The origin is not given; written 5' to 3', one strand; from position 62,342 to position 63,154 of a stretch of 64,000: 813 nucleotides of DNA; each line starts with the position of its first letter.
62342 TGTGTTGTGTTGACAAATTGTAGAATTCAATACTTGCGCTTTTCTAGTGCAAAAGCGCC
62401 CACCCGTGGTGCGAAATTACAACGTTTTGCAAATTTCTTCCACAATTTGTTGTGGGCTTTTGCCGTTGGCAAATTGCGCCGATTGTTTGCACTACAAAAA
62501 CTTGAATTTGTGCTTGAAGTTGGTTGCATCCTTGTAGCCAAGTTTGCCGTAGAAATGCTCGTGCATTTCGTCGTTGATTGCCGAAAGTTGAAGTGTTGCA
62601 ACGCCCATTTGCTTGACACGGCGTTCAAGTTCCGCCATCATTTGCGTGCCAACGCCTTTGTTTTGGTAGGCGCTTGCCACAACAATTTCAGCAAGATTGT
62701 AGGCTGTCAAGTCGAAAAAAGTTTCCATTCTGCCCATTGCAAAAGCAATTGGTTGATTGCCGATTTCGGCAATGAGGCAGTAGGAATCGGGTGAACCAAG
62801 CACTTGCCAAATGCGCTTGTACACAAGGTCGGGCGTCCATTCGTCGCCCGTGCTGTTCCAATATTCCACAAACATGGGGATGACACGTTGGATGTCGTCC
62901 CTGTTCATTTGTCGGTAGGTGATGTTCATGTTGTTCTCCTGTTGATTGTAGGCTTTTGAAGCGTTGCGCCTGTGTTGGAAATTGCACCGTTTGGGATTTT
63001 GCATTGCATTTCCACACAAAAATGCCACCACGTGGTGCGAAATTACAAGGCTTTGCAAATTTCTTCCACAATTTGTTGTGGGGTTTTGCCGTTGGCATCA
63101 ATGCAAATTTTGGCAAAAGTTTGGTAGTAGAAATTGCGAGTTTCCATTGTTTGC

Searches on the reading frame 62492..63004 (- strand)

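Call 38: search_protein_families(library=pfam, proteins=[window:62492-63004:-], max_evalue=0.001)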
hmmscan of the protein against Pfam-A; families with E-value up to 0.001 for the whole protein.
window:62492-63004:- (170 aa): 6 families
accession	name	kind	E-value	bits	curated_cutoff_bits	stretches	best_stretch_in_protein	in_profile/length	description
PF00583.31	Acetyltransf_1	-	9.5e-15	55.3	20.7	1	45-157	5-116/116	Acetyltransferase (GNAT) family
PF13508.13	Acetyltransf_7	-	4.4e-12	46.7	27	1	73-158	2-83/84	Acetyltransferase (GNAT) domain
PF13673.13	Acetyltransf_10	-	7.5e-10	39.3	23.6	1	55-161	12-111/128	Acetyltransferase (GNAT) domain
PF23209.2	IDM1_C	-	1.8e-05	25.3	33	1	51-162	8-117/140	Increased DNA methylation 1, C-terminal domain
PF13527.13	Acetyltransf_9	-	1.8e-05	25.2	25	1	100-158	71-125/127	Acetyltransferase (GNAT) domain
PF08445.16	FR47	-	7.7e-05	23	22.1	1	104-161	24-81/86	FR47-like protein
